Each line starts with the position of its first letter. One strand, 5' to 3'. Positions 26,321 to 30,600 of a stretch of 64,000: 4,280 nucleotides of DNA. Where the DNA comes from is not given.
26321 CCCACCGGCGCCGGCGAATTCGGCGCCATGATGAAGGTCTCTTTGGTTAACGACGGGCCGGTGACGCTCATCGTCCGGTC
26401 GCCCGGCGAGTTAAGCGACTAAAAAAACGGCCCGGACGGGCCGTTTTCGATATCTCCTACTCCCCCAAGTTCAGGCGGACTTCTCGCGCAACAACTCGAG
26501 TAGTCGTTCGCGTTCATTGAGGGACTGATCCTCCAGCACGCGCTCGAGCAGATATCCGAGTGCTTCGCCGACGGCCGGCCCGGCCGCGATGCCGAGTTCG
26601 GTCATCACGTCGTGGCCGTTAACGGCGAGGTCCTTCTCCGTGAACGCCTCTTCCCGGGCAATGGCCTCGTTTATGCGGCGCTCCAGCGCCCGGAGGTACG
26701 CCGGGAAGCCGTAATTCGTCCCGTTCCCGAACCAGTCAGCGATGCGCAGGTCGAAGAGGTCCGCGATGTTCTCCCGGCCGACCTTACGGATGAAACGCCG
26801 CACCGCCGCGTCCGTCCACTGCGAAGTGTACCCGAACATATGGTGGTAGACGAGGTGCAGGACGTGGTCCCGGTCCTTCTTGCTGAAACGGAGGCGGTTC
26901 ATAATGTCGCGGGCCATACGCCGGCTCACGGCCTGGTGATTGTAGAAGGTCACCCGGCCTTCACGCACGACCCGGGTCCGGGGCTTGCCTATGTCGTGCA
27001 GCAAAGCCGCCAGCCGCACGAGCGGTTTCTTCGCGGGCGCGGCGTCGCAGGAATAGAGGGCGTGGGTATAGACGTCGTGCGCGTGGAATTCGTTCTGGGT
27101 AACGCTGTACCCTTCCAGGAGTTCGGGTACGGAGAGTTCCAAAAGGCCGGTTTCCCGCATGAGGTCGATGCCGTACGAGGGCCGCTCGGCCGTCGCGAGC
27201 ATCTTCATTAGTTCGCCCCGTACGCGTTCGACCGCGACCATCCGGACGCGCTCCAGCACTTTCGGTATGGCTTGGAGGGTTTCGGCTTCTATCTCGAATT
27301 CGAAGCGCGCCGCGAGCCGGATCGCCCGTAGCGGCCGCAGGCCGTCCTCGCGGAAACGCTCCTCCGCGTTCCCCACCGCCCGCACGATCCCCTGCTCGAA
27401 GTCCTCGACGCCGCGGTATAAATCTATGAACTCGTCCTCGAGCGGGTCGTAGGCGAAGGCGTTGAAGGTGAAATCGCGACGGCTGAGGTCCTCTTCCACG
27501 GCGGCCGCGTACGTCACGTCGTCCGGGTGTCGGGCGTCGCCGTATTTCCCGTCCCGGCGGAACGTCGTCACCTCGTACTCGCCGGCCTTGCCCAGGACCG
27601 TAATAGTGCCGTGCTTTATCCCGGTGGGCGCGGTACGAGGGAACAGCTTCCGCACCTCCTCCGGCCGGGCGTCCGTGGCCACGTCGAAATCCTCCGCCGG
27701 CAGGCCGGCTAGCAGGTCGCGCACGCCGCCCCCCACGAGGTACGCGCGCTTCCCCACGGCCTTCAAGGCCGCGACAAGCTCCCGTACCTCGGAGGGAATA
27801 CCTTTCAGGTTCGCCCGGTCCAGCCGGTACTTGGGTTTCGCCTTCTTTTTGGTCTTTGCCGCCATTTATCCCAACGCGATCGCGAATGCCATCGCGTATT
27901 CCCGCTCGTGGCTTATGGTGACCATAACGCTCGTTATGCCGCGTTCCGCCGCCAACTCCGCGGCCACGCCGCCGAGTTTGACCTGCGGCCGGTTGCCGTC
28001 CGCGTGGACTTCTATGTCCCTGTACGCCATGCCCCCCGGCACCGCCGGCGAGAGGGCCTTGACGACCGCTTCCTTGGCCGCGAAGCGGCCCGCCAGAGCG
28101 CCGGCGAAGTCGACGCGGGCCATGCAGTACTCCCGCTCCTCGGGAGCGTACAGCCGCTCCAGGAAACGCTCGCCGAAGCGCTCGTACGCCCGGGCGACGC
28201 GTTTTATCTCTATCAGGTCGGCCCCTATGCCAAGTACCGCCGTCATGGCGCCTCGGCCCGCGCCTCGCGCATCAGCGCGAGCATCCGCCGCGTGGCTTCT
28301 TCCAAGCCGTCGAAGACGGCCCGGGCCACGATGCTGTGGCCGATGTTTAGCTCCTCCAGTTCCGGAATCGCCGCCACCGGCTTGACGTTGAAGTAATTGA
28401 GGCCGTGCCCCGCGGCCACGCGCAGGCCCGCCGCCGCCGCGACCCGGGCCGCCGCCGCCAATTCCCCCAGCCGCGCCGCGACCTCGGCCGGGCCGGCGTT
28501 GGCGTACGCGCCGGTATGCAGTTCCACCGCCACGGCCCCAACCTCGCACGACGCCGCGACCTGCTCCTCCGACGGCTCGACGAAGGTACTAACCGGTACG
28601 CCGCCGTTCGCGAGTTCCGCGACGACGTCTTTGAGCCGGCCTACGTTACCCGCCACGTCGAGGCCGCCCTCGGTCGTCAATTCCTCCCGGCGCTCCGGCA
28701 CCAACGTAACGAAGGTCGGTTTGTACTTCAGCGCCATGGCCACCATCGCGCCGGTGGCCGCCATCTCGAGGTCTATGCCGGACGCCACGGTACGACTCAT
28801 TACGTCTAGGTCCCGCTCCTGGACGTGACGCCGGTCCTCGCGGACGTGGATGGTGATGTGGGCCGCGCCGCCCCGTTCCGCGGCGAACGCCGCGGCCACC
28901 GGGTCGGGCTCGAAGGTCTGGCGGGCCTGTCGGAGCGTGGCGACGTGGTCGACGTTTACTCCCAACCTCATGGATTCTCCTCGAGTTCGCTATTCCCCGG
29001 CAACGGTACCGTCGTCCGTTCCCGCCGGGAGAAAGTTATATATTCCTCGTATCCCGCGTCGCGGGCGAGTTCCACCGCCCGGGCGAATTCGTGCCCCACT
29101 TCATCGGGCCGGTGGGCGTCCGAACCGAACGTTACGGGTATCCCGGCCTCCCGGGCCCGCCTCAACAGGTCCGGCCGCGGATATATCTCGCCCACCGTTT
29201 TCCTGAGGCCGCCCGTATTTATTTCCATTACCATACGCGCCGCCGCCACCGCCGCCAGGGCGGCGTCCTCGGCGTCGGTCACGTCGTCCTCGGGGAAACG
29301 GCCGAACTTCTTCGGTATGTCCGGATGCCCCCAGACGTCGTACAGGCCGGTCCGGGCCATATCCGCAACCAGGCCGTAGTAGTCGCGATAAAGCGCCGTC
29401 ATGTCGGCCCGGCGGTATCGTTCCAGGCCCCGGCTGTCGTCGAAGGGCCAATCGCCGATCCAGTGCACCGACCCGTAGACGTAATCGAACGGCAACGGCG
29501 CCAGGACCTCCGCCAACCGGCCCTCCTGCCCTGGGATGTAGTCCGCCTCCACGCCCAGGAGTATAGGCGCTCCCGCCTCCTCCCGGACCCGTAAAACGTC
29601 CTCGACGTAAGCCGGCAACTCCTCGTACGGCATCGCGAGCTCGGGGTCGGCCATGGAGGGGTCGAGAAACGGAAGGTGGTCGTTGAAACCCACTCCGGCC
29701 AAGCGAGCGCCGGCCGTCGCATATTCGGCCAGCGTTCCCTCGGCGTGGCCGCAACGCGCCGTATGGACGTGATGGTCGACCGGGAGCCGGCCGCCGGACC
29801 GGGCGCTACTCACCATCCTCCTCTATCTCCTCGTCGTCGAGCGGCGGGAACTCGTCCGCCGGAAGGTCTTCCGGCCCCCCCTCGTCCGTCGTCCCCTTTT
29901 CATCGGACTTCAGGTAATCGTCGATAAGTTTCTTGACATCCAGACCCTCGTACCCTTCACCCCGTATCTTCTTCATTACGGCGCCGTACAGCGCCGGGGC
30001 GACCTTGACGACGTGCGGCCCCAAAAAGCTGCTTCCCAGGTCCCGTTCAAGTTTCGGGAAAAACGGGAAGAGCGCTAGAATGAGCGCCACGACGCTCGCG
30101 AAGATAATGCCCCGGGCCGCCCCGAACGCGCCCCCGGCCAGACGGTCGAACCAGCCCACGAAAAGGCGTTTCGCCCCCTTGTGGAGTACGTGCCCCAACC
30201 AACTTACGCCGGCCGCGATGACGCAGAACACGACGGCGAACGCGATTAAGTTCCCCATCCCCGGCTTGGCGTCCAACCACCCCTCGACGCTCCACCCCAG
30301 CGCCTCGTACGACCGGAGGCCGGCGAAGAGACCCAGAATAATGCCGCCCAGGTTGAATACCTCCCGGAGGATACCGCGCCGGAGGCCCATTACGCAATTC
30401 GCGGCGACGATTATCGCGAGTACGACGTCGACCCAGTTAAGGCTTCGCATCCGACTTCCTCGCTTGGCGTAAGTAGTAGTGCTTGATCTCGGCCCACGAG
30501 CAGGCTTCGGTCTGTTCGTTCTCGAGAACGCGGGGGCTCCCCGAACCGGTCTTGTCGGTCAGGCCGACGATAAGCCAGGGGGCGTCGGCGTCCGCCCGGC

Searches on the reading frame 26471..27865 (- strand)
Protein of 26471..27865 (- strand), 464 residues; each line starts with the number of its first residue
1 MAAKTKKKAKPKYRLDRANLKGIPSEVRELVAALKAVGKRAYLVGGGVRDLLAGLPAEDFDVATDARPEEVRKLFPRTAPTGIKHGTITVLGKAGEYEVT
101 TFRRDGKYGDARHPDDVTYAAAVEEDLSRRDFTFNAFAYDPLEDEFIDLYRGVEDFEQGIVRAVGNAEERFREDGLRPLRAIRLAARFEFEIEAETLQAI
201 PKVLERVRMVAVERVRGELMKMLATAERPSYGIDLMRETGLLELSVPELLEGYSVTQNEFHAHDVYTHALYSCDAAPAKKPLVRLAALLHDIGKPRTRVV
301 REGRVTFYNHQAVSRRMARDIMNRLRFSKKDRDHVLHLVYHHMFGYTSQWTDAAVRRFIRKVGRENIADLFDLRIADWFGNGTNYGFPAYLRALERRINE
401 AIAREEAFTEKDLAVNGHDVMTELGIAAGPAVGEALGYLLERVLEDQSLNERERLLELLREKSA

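Call 87: search_protein_families(library=pfam, max_evalue=0.00001, proteins=[window:26471-27865:-])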
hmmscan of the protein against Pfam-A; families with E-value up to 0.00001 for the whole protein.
window:26471-27865:- (464 aa): 4 families
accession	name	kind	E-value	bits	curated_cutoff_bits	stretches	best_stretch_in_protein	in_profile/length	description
PF01743.26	PolyA_pol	-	6e-37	127.2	23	1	41-162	1-126/126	Poly A polymerase head domain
PF12627.12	PolyA_pol_RNAbd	-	5.9e-14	52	22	1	190-249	2-60/64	Probable RNA and SrmB- binding site of polymerase A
PF01966.28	HD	-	2.6e-12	47.5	22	1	264-379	7-113/116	HD domain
PF13735.12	tRNA_NucTran2_2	-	5.6e-11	43.1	27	1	315-458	21-148/149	tRNA nucleotidyltransferase domain 2 putative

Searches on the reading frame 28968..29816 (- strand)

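Call 87: search_protein_families(library=pfam, max_evalue=0.00001, proteins=[window:28968-29816:-])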
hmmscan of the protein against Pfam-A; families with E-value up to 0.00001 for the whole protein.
window:28968-29816:- (282 aa): 2 families
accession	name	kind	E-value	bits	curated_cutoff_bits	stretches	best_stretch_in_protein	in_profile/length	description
PF02811.25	PHP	-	2.8e-14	54.2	26.4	1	14-201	1-163/164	PHP domain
PF13263.12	PHP_C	-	7.1e-06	25.9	21.3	0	219-241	9-31/56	PHP-associated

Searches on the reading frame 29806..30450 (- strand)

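Call 32: search_protein_families(library=pfam, max_evalue=0.01, proteins=[window:29806-30450:-])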
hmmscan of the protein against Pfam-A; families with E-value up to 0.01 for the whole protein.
window:29806-30450:- (214 aa): 1 family
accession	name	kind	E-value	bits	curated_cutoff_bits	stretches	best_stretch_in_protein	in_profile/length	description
PF02674.22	Colicin_V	-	3e-26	92.6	29.3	1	7-151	1-143/144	Colicin V production protein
